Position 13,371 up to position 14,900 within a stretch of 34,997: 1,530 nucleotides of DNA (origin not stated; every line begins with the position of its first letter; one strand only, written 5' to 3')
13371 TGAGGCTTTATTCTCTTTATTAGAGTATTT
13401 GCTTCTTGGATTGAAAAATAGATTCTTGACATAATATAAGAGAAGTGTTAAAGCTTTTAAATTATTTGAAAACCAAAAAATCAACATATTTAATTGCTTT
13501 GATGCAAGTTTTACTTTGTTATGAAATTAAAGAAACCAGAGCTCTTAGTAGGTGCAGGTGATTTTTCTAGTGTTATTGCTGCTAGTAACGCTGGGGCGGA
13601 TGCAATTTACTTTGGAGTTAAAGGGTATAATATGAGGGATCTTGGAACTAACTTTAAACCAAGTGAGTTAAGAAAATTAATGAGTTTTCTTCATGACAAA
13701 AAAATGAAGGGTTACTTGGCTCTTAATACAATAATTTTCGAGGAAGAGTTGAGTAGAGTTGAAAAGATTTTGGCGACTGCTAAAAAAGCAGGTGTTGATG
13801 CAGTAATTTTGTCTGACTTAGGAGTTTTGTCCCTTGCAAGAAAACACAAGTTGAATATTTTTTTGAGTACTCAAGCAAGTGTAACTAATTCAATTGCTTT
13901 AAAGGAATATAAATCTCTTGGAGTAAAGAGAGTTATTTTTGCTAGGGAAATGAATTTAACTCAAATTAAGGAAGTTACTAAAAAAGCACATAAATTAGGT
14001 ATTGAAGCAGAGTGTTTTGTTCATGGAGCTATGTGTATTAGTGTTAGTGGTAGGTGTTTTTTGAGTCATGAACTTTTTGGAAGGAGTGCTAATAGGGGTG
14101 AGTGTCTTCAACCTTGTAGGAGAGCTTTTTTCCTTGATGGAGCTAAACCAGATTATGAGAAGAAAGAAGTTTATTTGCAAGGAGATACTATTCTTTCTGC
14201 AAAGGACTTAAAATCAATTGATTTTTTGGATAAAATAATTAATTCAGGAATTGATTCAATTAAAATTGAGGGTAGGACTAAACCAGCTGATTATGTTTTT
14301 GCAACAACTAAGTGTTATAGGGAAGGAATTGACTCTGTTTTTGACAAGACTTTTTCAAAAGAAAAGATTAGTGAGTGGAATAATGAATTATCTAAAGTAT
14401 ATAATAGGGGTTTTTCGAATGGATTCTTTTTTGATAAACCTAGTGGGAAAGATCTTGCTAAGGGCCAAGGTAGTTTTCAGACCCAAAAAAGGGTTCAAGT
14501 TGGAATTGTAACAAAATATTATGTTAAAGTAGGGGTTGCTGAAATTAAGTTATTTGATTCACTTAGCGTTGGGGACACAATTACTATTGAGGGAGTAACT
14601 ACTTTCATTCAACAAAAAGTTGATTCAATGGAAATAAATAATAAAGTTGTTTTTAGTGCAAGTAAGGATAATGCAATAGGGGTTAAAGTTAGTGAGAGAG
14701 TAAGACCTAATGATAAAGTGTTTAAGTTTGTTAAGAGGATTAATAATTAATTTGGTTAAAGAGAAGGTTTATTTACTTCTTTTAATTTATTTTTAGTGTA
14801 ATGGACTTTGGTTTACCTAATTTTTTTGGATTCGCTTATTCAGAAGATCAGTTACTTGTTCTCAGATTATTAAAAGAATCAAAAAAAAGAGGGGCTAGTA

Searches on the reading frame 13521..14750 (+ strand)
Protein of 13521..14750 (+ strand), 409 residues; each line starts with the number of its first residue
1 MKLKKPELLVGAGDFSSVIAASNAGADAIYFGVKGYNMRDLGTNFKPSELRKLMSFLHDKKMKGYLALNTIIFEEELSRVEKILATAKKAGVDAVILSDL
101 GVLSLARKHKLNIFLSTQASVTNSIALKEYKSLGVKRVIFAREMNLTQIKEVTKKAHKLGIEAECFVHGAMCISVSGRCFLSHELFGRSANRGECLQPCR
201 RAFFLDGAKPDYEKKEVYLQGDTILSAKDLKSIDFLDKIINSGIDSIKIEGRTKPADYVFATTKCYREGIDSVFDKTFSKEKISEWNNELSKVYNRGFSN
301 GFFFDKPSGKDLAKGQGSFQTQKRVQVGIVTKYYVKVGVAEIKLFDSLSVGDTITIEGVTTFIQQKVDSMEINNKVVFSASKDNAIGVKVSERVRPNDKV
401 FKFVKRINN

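Call 3: search_protein_families(library=pfam, proteins=[window:13521-14750:+], max_evalue=0.01)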
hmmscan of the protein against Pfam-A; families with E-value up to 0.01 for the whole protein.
window:13521-14750:+ (409 aa): 1 family
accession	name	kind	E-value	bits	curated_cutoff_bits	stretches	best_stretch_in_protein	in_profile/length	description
PF01136.24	Peptidase_U32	-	7.3e-75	251.7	22.4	1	78-308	2-232/233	Peptidase family U32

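Call 4: search_protein_families(library=ncbifam, proteins=[window:13521-14750:+], max_evalue=0.01)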
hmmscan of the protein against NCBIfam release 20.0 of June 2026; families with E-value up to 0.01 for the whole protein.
window:13521-14750:+ (409 aa): 5 families
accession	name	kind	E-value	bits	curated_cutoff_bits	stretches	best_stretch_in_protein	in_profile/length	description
NF011996.0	PRK15452.1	equivalog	9.8e-64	215.8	534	2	4-211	3-210/449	prephenate-dependent tRNA uridine(34) hydroxylase TrhP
NF047963.1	quinone_UbiU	equivalog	2.2e-47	161.8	440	2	7-198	2-195/331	ubiquinone anaerobic biosynthesis protein UbiU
NF047965.1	quinone_UbiV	equivalog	2.6e-15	56.7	275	1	68-306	68-288/292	ubiquinone anaerobic biosynthesis protein UbiV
NF011991.0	PRK15447.1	equivalog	2.1e-14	53.6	283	1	69-306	70-293/302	U32 family peptidase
TIGR01575.1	rimI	equivalog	0.0096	16.1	86.4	0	41-139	23-116/132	ribosomal protein S18-alanine N-acetyltransferase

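Call 25: find_homologous_proteins(query=window:13521-14750:+, max_evalue=1e-10)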
Query window:13521-14750:+ (409 aa): 7769 proteins with E <= 1e-10 among 8000 candidates; the best 120 are listed.
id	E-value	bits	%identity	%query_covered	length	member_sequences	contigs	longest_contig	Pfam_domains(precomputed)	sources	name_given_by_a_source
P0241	1.3e-264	895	100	100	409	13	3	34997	PF01136.26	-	-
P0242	4.1e-229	778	87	100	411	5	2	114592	PF01136.26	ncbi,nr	ncbi:MAG: Peptidase family U32 [archaeon ADurb.Bin336]|nr:MAG: Peptidase family U32 [archaeon ADurb.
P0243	1.1e-221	754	84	99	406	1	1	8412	PF01136.26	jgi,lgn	jgi:putative protease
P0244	3.8e-218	742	82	99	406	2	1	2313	PF01136.26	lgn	-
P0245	4.9e-212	722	80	100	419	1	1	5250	PF01136.26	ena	-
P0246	5.7e-212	722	81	99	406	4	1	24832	PF01136.26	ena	-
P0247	1.6e-211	720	80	99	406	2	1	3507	PF01136.26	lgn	-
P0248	1.9e-208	710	79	99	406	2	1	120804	PF01136.26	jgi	-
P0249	3.8e-207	706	80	99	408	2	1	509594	PF01136.26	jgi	-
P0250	1.6e-205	700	78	99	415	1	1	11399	PF01136.26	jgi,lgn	-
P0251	6.8e-202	689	78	98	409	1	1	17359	PF01136.26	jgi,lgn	-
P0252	6.1e-200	682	75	100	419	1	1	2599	PF01136.26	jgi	-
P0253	2.4e-196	670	75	98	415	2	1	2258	PF01136.26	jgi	jgi:putative protease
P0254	6.6e-195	666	74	99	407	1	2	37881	PF01136.26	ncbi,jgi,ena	ncbi:MAG: peptidase U32 family protein [archaeon]|jgi:putative protease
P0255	8.6e-193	659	73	98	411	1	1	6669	PF01136.26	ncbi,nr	ncbi:MAG: U32 family peptidase [Candidatus Diapherotrites archaeon]|nr:U32 family peptidase [Candida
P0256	4.6e-192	656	73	99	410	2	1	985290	PF01136.26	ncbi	ncbi:MAG: U32 family peptidase [archaeon]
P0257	4.9e-189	646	70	98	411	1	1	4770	PF01136.26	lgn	-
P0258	2.1e-188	644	73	98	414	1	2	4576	PF01136.26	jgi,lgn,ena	jgi:putative protease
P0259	2.8e-188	644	71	98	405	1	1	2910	PF01136.26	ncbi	-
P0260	6.7e-188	642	69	99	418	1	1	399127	PF01136.26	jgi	jgi:putative protease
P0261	7.8e-187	639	72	98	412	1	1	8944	PF01136.26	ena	-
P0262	8.6e-187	639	71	98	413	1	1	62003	PF01136.26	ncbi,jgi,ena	-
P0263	1.3e-186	638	71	98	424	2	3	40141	PF01136.26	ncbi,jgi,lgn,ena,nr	ncbi:MAG TPA: peptidase U32 family protein [archaeon]|nr:peptidase U32 family protein [archaeon]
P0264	2.5e-186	637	71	98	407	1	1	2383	PF01136.26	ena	-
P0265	2.8e-186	637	70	99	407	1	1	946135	PF01136.26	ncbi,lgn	-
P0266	3.1e-186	637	70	98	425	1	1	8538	PF01136.26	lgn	-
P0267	3.9e-186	637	71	99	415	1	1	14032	PF01136.26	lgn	-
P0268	1.5e-185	635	69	98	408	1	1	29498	PF01136.26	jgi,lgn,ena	-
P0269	8.8e-185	632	71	98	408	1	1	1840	PF01136.26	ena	-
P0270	1.4e-184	632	70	98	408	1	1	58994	PF01136.26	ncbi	ncbi:MAG: peptidase U32 family protein, partial [archaeon]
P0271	5.7e-184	630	70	98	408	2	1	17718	PF01136.26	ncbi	ncbi:MAG: peptidase U32 family protein [archaeon]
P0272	8.4e-184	629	69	99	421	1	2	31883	PF01136.26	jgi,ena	-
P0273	1.2e-183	628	70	98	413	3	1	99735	PF01136.26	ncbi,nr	ncbi:Peptidase family U32 [uncultured archaeon]|nr:Peptidase family U32 [uncultured archaeon]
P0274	1.5e-183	628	78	89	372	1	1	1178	PF01136.26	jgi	jgi:putative protease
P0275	2.4e-183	627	70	97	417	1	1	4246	PF01136.26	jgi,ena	-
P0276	1.2e-182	625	69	99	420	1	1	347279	PF01136.26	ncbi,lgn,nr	ncbi:MAG: U32 family peptidase [Candidatus Diapherotrites archaeon]|nr:U32 family peptidase [Candida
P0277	2.3e-182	624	69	98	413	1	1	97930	PF01136.26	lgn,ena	-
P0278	1.5e-181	622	71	98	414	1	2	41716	PF01136.26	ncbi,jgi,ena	-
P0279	3.5e-181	620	67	99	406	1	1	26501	PF01136.26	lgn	-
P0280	4.7e-181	620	68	99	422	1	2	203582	PF01136.26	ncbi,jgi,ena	ncbi:MAG: peptidase U32 family protein [archaeon]|jgi:putative protease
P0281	5.3e-180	616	68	99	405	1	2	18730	PF01136.26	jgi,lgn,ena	-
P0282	1.1e-178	612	68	97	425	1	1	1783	PF01136.26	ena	-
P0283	2.0e-178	611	69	99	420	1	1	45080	PF01136.26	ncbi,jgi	ncbi:MAG: peptidase U32 family protein [archaeon]|jgi:putative protease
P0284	3.5e-178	610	68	97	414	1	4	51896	PF01136.26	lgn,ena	-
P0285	4.6e-178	610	64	98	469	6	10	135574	PF01136.26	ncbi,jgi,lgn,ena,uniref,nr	ncbi:MAG: U32 family peptidase [Candidatus Diapherotrites archaeon]|uniref:U32 family peptidase n=1 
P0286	7.1e-178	609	67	98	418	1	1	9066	PF01136.26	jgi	jgi:putative protease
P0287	7.3e-178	609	66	99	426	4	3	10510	PF01136.26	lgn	-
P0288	4.7e-177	607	67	98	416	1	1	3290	PF01136.26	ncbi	-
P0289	6.7e-177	606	67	98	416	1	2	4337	PF01136.26,PF03144.32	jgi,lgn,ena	-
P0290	3.2e-176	604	66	99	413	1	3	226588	PF01136.26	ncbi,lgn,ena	ncbi:MAG: U32 family peptidase [archaeon]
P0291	3.3e-176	604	66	99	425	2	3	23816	PF01136.26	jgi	jgi:U32 family peptidase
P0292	3.7e-176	604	67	99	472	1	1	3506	PF01136.26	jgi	jgi:putative protease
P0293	8.1e-175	599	67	97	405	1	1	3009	PF01136.26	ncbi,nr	ncbi:MAG: U32 family peptidase [archaeon]|nr:U32 family peptidase [archaeon]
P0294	2.2e-173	595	67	97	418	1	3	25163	PF01136.26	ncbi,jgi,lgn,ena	-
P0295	2.4e-173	595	67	99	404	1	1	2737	PF01136.26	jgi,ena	-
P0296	3.5e-173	594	65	98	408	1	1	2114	PF01136.26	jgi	-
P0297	3.1e-172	591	65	99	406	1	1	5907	PF01136.26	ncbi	-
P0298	3.1e-171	588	67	98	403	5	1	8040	PF01136.26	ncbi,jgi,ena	-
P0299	8.8e-171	586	65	99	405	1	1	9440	PF01136.26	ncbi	ncbi:MAG: peptidase U32 family protein [Candidatus Diapherotrites archaeon]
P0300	2.9e-170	584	67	97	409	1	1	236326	PF01136.26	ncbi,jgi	-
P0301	3.0e-170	584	66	98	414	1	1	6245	PF01136.26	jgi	jgi:U32 family peptidase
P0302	6.3e-170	583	65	98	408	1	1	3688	PF01136.26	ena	-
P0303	1.0e-169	583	65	99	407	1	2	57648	PF01136.26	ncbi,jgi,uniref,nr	ncbi:MAG: U32 family peptidase [Candidatus Diapherotrites archaeon]|jgi:U32 family peptidase|uniref:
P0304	1.5e-169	582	63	99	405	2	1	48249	PF01136.26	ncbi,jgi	ncbi:MAG: peptidase U32 family protein [archaeon]|jgi:putative protease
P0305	3.1e-169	581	64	99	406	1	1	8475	PF01136.26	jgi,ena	-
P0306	4.6e-169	580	64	99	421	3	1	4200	PF01136.26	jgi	jgi:U32 family peptidase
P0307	8.0e-169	580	64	99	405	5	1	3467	PF01136.26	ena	-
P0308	1.2e-168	579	70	90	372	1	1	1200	PF01136.26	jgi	jgi:putative protease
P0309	2.0e-168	578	64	98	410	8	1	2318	PF01136.26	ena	-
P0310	2.2e-168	578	66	97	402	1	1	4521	PF01136.26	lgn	-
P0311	2.8e-168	578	67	97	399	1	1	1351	PF01136.26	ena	-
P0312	4.4e-168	577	63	99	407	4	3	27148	PF01136.26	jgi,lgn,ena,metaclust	metaclust:\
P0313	8.6e-168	576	64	99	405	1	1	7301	PF01136.26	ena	-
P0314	2.3e-167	575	63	98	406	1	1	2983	PF01136.26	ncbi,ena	-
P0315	2.4e-167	575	65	98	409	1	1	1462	PF01136.26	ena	-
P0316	2.5e-167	575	65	97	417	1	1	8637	PF01136.26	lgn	-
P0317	5.0e-167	574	65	99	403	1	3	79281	PF01136.26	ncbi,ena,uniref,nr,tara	ncbi:MAG: protease [Candidatus Diapherotrites archaeon]|uniref:Protease n=1 Tax=Candidatus Iainarcha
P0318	5.1e-167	574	64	98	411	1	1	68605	PF01136.26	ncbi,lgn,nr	ncbi:MAG: U32 family peptidase [Candidatus ainarchaeum sp.]|nr:U32 family peptidase [Candidatus aina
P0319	6.2e-167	573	65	98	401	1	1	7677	PF01136.26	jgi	jgi:putative protease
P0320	8.1e-167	573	66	98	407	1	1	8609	PF01136.26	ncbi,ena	-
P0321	1.0e-166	573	63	98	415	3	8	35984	PF01136.26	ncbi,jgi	jgi:U32 family peptidase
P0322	2.4e-166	572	65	98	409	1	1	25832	PF01136.26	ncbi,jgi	-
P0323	8.5e-166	570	64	97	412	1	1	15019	PF01136.26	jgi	-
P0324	1.0e-165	569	63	98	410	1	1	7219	PF01136.26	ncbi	-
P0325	1.5e-165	569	62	100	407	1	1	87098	PF01136.26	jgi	jgi:U32 family peptidase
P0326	2.1e-165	568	64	98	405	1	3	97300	PF01136.26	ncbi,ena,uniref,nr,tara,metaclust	ncbi:MAG: protease [Candidatus Diapherotrites archaeon]|uniref:Protease n=1 Tax=Candidatus Iainarcha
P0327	4.8e-165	567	66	97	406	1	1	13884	PF01136.26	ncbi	-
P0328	1.5e-164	566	59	99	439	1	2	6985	PF01136.26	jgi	jgi:U32 family peptidase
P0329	4.9e-164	564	67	98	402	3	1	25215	PF01136.26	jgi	-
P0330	1.7e-163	562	60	99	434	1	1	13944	PF01136.26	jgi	jgi:putative protease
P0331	3.6e-163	561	66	97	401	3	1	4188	PF01136.26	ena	-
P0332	3.6e-163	561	64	98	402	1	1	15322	PF01136.26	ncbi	-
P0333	2.3e-162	558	62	98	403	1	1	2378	PF01136.26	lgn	-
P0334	7.1e-162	557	63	97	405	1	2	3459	PF01136.26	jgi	jgi:U32 family peptidase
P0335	1.4e-161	556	61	98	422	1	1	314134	PF01136.26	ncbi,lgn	-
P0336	8.5e-158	543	60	98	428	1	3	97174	PF01136.26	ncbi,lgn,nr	ncbi:MAG: U32 family peptidase [Candidatus ainarchaeum sp.]|nr:U32 family peptidase [Candidatus aina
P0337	6.3e-155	534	60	97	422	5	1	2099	PF01136.26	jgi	-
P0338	1.8e-152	526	57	99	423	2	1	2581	PF01136.26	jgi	jgi:U32 family peptidase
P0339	6.5e-152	524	57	99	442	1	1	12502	PF01136.26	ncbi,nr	ncbi:MAG: U32 family peptidase [Candidatus ainarchaeum sp.]|nr:U32 family peptidase [Candidatus aina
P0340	1.1e-151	523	56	99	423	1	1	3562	PF01136.26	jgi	jgi:U32 family peptidase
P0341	2.8e-150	519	68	84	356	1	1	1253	PF01136.26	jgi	-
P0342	4.0e-149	515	55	99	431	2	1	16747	PF01136.26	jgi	jgi:putative protease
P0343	2.3e-148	512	56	99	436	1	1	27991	PF01136.26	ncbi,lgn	-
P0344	2.6e-148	512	55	98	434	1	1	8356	PF01136.26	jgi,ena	-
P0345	3.4e-148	512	55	99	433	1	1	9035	PF01136.26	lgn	-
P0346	2.6e-146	506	59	90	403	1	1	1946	PF01136.26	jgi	jgi:U32 family peptidase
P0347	3.4e-146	505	52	98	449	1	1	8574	PF01136.26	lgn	-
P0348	3.1e-145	502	52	98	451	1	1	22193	PF01136.26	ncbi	-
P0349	4.6e-144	498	55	99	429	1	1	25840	PF01136.26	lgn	-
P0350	9.7e-134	464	69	73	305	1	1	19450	PF01136.26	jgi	-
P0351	1.3e-131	457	78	63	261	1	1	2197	PF01136.26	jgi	jgi:putative protease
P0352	1.1e-122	428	51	99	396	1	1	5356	PF01136.26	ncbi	ncbi:MAG: peptidase U32 family protein [archaeon]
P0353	1.6e-117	411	52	99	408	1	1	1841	PF01136.26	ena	-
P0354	1.4e-116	408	49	98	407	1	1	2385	PF01136.26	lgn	-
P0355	4.2e-116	406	53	98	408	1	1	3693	PF01136.26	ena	-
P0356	3.8e-115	403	50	98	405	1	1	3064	PF01136.26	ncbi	-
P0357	6.9e-114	399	48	97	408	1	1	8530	PF01136.26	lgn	-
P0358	2.2e-113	397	50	99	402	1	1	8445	PF01136.26,PF03144.32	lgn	-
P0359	4.1e-113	396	49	98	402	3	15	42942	PF01136.26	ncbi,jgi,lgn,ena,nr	ncbi:U32 family peptidase [Candidatus Woesearchaeota archaeon]|nr:U32 family peptidase [Candidatus W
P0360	1.8e-112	394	49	98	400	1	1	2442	PF01136.26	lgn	-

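Call 26: find_encoding_contigs(protein=P0317, flank=8000, max_places=1)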
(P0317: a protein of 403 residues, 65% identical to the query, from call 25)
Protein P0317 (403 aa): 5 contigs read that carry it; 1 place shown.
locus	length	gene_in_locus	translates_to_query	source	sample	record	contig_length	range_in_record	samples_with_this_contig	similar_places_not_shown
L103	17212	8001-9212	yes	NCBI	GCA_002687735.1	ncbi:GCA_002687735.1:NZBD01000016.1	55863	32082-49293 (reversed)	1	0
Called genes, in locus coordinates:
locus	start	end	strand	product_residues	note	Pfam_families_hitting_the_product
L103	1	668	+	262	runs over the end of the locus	PF01145:Band_7, PF13421:Band_7_1 (weak)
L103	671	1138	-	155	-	-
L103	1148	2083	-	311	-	-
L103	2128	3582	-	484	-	PF00324:AA_permease, PF13520:AA_permease_2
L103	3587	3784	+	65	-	-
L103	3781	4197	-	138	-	PF11969:DcpS_C, PF01230:HIT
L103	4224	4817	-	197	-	PF00254:FKBP_C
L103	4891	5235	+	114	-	-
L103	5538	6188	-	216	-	PF00834:Ribul_P_3_epim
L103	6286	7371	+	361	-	PF18911:PKD_4, PF00801:PKD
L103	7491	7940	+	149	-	-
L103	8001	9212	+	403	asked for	PF01136:Peptidase_U32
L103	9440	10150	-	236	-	PF01794:Ferric_reduct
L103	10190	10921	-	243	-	PF00413:Peptidase_M10 (weak)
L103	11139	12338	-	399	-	PF00155:Aminotran_1_2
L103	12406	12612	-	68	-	-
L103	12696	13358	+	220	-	PF01978:TrmB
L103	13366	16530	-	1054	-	PF22067:Cep192_D3 (faint), PF22076:Cep192_D6 (faint), PF06280:fn3_5 (faint), PF11614:FixG_C (faint), PF00092:VWA, PF13519:VWA_2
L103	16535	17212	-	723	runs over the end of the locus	-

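Call 27: find_encoding_contigs(protein=P0359, flank=8000, max_places=2)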
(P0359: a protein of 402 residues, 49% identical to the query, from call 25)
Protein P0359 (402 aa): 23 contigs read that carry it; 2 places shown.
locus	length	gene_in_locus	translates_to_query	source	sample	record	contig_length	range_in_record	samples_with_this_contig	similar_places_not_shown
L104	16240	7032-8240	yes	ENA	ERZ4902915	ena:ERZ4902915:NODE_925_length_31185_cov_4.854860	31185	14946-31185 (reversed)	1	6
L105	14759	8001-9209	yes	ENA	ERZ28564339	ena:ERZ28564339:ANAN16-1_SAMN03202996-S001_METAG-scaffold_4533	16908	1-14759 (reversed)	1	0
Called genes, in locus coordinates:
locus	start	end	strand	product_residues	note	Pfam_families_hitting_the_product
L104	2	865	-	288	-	?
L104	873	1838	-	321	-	-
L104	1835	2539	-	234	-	PF03269:DUF268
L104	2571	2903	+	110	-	-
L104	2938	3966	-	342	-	PF02661:Fic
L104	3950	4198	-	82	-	-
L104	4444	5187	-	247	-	PF06541:ABC_trans_CmpB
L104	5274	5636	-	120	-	-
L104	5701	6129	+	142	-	PF00254:FKBP_C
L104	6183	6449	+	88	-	-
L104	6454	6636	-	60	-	-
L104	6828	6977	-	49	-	-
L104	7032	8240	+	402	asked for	PF01136:Peptidase_U32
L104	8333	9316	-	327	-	PF01510:Amidase_2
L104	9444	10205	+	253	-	PF00590:TP_methylase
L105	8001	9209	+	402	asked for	PF01136:Peptidase_U32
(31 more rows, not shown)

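Call 28: find_encoding_contigs(protein=P0300, flank=8000, max_places=1)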
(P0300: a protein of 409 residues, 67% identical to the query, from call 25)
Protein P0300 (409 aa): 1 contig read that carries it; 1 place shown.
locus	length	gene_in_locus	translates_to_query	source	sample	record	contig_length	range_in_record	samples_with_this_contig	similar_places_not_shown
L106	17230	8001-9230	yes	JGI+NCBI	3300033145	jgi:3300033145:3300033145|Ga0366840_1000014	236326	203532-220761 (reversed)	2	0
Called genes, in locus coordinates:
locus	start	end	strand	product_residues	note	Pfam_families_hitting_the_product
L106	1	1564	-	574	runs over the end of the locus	PF03485:Arg_tRNA_synt_N, PF00750:tRNA-synt_1d, PF05746:DALR_1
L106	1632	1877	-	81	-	-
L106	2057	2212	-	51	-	-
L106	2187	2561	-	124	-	-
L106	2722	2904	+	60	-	-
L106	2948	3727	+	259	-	-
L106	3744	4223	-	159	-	PF00258:Flavodoxin_1 (weak), PF02525:Flavodoxin_2 (weak), PF03358:FMN_red, PF12641:Flavodoxin_3 (weak), PF12682:Flavodoxin_4 (weak), PF12724:Flavodoxin_5 (faint)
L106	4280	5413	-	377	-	PF01699:Na_Ca_ex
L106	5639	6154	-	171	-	PF00132:Hexapep, PF14602:Hexapep_2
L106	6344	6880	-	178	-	PF00254:FKBP_C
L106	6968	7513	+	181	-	PF06210:DUF1003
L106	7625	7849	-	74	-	-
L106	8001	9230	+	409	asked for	PF01136:Peptidase_U32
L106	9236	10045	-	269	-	PF03630:Fumble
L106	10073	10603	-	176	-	PF00596:Aldolase_II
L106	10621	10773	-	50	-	-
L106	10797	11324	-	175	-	-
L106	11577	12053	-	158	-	PF00293:NUDIX, PF14815:NUDIX_4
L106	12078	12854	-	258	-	PF03372:Exo_endo_phos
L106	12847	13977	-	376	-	PF04055:Radical_SAM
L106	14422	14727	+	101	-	-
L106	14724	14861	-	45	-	-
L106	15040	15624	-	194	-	PF09622:DUF2391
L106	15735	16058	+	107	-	-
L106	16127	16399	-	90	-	-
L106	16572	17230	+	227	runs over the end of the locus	-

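Call 41: find_related_loci(query=A2, collection=genome_contigs, flank=8000)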
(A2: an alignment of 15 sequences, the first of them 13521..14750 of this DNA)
Query A2 (409 aa) in genome_contigs; peptide patterns used: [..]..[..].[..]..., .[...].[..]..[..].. (x = any residue, [..] = any of these).
600 stretches matched a pattern (row limit reached: there are more); 600 encode a relative of the query (tblastn E <= 1e-3); the best 80 are kept; 80 distinct loci.
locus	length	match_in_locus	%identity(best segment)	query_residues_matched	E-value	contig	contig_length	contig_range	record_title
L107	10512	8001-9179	45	1-401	4e-110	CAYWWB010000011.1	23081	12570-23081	MAG TPA_asm: Candidatus Woesearchaeota archaeon isolate SRP332253_co1_99 genome assembly, contig: NODE_3462_length_23081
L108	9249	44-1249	47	2-409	3e-108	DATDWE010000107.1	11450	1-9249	MAG TPA_asm: Candidatus Nanoarchaeia archaeon isolate SMAG_U8102 k141_1363672, whole genome shotgun sequence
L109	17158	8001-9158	44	7-403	2e-107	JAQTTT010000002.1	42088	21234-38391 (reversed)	MAG: Candidatus Nanoarchaeia archaeon isolate STB_47 NODE_1897_length_42088_cov_8.290532_Sandtown_B, whole genome shotgu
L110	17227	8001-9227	44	1-408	4e-107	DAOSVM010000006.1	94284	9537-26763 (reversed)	MAG TPA_asm: Ignavibacteriales bacterium isolate AMR_MDS_2163 NODE_160_length_94284_cov_7.098887, whole genome shotgun s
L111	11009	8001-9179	47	5-401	7e-106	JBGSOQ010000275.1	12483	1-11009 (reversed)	MAG: Ignavibacteriaceae bacterium isolate JTS-AC284 k141_4481659, whole genome shotgun sequence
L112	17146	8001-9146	47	7-401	8e-106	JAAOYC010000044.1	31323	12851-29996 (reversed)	Candidatus Woesearchaeota archaeon isolate DPANNHV_H2.bin.19 k83_2329870, whole genome shotgun sequence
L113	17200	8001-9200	42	4-403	2e-104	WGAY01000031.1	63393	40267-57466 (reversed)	MAG: Candidatus Omnitrophota bacterium isolate S143_82 k151_243360, whole genome shotgun sequence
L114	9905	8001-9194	44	3-404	1e-103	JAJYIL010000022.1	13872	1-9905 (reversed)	MAG: Bacteroidetes bacterium isolate DBS2-1.bin11 NODE_8157_length_13872_cov_1.119680, whole genome shotgun sequence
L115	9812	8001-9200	42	1-404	1e-101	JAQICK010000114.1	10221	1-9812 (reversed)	MAG: Melioribacteraceae bacterium isolate GH35 k119_52083, whole genome shotgun sequence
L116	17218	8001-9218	42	7-406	8e-101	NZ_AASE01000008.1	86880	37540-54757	Chlorobium ferrooxidans DSM 13031 ctg54, whole genome shotgun sequence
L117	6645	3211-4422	43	1-406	1e-99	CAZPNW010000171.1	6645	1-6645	MAG TPA_asm: uncultured Planctomycetales bacterium isolate binchicken_co216_53 genome assembly, contig: k141_2351804, wh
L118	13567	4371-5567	41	1-403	2e-98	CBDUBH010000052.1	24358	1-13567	MAG TPA_asm: uncultured Melioribacteraceae bacterium isolate ERR2431955_binner123_Refined_67 genome assembly, contig: ER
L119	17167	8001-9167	43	7-407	2e-97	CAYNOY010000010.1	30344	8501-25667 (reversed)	MAG TPA_asm: Candidatus Woesearchaeota archaeon isolate SRP104257_co1_44 genome assembly, contig: NODE_653_length_30344_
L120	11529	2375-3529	46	3-401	3e-97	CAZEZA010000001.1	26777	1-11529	MAG TPA_asm: Candidatus Woesearchaeota archaeon isolate binchicken_co116_288 genome assembly, contig: NODE_1640_length_2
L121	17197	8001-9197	44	5-408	5e-97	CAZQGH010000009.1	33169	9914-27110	MAG TPA_asm: Candidatus Woesearchaeota archaeon isolate SRP141376_co1_236 genome assembly, contig: NODE_3085_length_3316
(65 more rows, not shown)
